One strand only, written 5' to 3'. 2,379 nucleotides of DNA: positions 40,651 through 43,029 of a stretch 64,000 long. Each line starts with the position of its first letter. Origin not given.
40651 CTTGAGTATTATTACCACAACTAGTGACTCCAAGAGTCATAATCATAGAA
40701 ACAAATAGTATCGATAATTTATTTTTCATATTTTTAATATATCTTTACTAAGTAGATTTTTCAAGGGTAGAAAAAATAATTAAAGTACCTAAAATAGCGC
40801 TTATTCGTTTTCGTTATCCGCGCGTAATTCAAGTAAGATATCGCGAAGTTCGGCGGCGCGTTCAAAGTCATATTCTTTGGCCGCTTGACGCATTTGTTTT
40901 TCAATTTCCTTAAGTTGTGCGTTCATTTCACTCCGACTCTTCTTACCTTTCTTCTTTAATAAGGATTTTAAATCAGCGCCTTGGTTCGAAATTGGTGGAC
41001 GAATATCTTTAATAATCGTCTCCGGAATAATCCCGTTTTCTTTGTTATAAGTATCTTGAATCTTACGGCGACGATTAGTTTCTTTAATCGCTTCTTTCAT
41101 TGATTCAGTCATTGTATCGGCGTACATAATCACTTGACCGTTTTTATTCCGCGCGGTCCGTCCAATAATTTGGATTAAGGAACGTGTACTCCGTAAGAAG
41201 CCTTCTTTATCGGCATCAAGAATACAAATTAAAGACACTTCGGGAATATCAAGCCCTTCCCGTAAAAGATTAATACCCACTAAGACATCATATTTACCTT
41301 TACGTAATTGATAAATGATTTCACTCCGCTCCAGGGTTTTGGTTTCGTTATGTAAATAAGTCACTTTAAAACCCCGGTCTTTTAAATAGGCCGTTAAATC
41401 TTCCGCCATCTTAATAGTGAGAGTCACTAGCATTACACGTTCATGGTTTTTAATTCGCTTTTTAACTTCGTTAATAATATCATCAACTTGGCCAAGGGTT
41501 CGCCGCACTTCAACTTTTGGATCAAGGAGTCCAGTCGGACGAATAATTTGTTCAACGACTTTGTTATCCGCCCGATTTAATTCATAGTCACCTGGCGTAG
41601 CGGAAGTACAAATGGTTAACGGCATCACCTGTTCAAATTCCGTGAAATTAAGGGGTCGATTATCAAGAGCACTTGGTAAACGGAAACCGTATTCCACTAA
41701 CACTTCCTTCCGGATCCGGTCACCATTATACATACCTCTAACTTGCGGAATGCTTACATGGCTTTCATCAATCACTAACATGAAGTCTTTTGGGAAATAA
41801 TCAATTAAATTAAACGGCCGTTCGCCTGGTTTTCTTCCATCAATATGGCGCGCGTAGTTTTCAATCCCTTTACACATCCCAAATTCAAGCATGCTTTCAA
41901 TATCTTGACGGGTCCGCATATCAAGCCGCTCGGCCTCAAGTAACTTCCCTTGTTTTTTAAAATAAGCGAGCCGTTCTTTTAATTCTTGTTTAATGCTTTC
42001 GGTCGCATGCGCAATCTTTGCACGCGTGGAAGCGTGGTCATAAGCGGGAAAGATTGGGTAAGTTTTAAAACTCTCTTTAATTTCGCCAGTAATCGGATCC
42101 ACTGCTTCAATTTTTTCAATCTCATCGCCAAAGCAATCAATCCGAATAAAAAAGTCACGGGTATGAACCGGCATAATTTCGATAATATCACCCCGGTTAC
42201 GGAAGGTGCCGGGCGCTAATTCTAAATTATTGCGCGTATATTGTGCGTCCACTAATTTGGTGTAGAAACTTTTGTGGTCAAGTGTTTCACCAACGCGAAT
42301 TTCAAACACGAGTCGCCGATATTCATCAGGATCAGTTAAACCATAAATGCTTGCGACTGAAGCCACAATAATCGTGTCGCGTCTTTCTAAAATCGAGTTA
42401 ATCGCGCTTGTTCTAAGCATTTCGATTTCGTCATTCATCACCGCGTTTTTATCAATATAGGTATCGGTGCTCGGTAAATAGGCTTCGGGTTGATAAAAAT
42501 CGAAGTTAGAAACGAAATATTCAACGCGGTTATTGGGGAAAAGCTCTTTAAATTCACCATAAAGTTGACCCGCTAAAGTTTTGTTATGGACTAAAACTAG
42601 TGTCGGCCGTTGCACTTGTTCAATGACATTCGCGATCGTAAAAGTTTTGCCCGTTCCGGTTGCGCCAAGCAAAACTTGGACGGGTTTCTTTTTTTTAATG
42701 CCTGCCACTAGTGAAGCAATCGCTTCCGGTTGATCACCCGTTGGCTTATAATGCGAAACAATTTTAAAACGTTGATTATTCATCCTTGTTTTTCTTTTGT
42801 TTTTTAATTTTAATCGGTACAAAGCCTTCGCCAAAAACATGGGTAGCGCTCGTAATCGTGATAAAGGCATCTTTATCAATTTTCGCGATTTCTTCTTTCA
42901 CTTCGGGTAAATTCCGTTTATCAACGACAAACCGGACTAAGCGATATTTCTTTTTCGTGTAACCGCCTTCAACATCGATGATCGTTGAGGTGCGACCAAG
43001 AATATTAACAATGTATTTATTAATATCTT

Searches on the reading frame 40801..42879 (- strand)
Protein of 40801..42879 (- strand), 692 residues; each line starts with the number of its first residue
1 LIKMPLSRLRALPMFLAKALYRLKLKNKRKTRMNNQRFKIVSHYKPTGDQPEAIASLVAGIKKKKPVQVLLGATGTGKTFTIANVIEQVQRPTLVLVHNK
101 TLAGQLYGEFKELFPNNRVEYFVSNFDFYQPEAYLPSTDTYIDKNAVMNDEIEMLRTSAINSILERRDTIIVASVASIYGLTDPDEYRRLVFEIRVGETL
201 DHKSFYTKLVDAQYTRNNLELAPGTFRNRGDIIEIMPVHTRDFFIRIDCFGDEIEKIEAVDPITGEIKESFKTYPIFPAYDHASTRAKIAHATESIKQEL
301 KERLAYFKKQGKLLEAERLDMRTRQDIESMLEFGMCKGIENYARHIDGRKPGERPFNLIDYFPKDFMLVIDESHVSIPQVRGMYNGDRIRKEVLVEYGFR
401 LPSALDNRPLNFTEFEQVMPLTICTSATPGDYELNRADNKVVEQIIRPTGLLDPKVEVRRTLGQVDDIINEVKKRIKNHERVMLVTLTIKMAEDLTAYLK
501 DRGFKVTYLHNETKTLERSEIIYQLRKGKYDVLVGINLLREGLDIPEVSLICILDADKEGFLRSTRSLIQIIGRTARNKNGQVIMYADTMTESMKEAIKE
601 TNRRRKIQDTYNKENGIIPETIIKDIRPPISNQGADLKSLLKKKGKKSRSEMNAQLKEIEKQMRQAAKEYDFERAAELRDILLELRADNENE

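Call 32: search_protein_families(library=ncbifam, proteins=[window:40801-42879:-], max_evalue=0.00001)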
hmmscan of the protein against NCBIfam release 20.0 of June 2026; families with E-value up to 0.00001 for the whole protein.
window:40801-42879:- (692 aa): 27 families (the best 25 are shown)
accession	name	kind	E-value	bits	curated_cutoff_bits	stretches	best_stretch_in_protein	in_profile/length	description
NF003673.1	PRK05298.1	equivalog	1.1e-300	998.7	743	1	37-687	1-652/653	excinuclease ABC subunit UvrB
TIGR00631.1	uvrb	equivalog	2.3e-293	974.5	750.1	1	37-686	1-658/658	excinuclease ABC subunit UvrB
TIGR00580.2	mfd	equivalog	1.4e-20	73.4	800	2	209-306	1-100/907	transcription-repair coupling factor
NF053632.1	heli_RadD_YejH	equivalog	1.7e-14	53.1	720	1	466-582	237-346/573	DNA repair helicase RadD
NF004066.1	PRK05580.1-3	equivalog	2.3e-13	49.4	813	1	519-596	580-665/788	primosomal protein N'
TIGR00643.1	recG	equivalog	2.8e-13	49.5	659.4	1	476-596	458-572/629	ATP-dependent DNA helicase RecG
TIGR00595.1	priA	equivalog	3.2e-11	42.5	230.35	1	490-600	276-394/509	replication restart helicase PriA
NF008165.0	PRK10917.1-3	equivalog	9.7e-11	40.8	711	1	488-598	495-601/692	ATP-dependent DNA helicase RecG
NF004067.0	PRK05580.1-4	equivalog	1.2e-10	40.4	763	0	520-595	528-611/737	primosomal protein N'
NF010337.0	PRK13766.1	equivalog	2.2e-09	36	610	1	465-663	353-555/781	Hef nuclease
NF004068.0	PRK05580.1-5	equivalog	2.4e-09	35.9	1249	0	517-586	585-662/795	primosomal protein N'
NF053636.1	DDHlcsCsdAPsy1082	equivalog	2.7e-09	36.1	890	1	477-587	241-346/512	DEAD/DEAH box helicase CsdA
NF053631.1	RNA_helic_CshA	equivalog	4.2e-09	35.8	646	1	477-609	235-362/434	degradosome RNA helicase CshA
NF008168.0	PRK10917.2-2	equivalog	4.8e-09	35.1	718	0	489-587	598-692/795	ATP-dependent DNA helicase RecG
NF008164.0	PRK10917.1-2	equivalog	6.4e-09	34.6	785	1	467-598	474-612/704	ATP-dependent DNA helicase RecG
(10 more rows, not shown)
